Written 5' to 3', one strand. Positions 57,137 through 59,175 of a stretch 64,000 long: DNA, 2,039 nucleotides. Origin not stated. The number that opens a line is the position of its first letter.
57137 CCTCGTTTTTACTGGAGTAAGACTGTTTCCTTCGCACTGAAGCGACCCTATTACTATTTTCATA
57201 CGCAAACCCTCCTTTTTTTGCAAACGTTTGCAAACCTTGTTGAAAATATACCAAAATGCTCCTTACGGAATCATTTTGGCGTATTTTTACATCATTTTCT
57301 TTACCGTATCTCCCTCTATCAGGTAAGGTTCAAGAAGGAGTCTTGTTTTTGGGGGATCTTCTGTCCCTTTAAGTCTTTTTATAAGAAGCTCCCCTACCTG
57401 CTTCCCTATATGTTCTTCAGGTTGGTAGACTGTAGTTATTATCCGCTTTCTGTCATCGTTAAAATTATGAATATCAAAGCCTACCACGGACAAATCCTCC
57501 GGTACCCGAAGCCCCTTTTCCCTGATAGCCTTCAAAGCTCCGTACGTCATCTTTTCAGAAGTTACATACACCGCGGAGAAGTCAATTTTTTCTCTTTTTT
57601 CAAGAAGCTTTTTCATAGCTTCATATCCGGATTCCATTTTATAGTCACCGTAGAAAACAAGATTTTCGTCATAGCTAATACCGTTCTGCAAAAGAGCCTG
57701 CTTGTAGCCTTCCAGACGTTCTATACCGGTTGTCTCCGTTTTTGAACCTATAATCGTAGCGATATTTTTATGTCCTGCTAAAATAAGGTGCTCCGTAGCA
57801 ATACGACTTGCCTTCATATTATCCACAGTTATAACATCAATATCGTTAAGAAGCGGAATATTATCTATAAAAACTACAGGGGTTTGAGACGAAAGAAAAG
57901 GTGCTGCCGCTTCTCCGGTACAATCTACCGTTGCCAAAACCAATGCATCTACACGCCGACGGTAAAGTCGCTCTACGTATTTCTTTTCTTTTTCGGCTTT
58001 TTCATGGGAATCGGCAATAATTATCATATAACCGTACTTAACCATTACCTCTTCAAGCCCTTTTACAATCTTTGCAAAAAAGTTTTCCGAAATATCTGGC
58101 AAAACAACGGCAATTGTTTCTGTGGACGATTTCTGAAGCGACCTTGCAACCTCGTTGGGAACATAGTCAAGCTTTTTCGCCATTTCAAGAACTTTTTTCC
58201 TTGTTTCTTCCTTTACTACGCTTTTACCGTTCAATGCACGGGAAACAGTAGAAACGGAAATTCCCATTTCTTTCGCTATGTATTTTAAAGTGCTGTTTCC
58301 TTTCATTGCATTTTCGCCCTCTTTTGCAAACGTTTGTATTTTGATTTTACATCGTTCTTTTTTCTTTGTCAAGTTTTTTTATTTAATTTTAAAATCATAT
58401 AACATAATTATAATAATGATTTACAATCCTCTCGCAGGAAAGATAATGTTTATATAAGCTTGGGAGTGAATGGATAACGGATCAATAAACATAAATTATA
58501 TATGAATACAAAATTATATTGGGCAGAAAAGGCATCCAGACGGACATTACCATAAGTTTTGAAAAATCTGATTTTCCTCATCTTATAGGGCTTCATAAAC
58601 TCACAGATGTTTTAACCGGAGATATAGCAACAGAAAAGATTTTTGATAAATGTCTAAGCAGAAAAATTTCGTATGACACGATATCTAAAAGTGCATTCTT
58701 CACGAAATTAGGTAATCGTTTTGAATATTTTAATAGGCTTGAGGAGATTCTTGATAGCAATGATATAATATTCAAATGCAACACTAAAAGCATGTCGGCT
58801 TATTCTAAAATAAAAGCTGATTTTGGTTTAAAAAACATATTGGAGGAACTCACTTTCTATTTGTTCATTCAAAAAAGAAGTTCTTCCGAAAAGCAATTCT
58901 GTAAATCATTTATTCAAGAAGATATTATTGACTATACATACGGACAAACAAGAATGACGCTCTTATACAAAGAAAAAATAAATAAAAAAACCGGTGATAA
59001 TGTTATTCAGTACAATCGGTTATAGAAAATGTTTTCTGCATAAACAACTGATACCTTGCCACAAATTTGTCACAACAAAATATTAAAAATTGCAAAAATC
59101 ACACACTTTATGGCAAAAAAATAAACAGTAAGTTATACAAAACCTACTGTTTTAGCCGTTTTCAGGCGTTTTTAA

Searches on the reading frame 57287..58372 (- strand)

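Call 3: search_protein_families(library=pfam, proteins=[window:57287-58372:-], max_evalue=1)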
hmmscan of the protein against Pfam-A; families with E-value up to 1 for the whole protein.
window:57287-58372:- (361 aa): 21 families
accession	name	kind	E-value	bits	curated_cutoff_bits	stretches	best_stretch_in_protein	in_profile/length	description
PF00532.27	Peripla_BP_1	-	3.1e-33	115.9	22.2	1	85-340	2-268/281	Periplasmic binding proteins and sugar binding domain of LacI family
PF13377.12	Peripla_BP_3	-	3.3e-29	102.5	26.5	1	194-357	2-167/167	Periplasmic binding protein-like domain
PF13407.12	Peripla_BP_4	-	2.2e-23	83.6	35.1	1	87-337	1-257/258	Periplasmic binding protein domain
PF00356.27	LacI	-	1.1e-14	54.3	27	1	28-73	1-46/46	Bacterial regulatory proteins, lacI family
PF01381.28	HTH_3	-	0.0004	20.8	23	1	28-57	11-40/55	Helix-turn-helix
PF04552.19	Sigma54_DBD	-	0.00042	20.5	22.8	1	13-53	37-76/160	Sigma-54, DNA binding domain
PF13730.12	HTH_36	-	0.0034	17.6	25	1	28-48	27-47/55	Helix-turn-helix domain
PF13518.12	HTH_28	-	0.0084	16.6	25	1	22-47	9-33/52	Helix-turn-helix domain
PF04967.18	HTH_10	-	0.011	16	23.1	1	28-48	25-45/53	HTH DNA binding domain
PF04545.22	Sigma70_r4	-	0.016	15.2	24.1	1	27-46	21-40/50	Sigma-70, region 4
PF13384.12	HTH_23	-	0.019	15.2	24.6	1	32-48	23-39/50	Homeodomain-like domain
PF13936.12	HTH_38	-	0.024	14.8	27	1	29-45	23-39/44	Helix-turn-helix domain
PF02796.21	HTH_7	-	0.026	15.1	23.8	1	25-49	21-44/45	Helix-turn-helix domain of resolvase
PF13551.12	HTH_29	-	0.035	14.6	28.1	1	22-48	8-34/64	Winged helix-turn helix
PF12802.13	MarR_2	-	0.054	14.1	27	1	27-48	21-42/61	MarR family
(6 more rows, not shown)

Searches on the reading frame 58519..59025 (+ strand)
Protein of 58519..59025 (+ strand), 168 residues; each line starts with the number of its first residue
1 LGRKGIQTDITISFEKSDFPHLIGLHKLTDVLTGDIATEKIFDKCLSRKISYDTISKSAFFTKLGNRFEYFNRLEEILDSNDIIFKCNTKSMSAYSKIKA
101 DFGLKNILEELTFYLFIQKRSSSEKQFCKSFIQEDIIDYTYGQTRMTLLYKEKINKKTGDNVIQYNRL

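Call 3: search_protein_families(library=pfam, proteins=[window:58519-59025:+], max_evalue=1)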
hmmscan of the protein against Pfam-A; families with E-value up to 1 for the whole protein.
window:58519-59025:+ (168 aa): 1 family
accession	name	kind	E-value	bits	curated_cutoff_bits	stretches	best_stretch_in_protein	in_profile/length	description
PF18813.6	PBECR4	-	5.3e-30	105.6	27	1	3-167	24-187/188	phage-Barnase-EndoU-ColicinE5/D-RelE like nuclease4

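Call 4: search_protein_families(library=padloc, proteins=[window:58519-59025:+], max_evalue=1)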
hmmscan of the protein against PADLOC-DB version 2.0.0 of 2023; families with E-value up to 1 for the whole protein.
window:58519-59025:+ (168 aa): 0 families

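Call 5: search_protein_families(library=ncbifam, proteins=[window:58519-59025:+], max_evalue=1)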
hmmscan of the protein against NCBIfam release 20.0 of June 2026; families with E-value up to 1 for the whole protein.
window:58519-59025:+ (168 aa): 0 families

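Call 6: search_protein_families(library=phrogs, proteins=[window:58519-59025:+], max_evalue=1)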
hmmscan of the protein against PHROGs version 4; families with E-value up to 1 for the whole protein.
window:58519-59025:+ (168 aa): 2 families
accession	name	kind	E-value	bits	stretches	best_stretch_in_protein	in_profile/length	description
phrog_3446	-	unknown function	4.4e-08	34.5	1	9-81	39-107/179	-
phrog_8193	-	head and packaging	0.2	12.1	1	64-120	89-144/207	major head protein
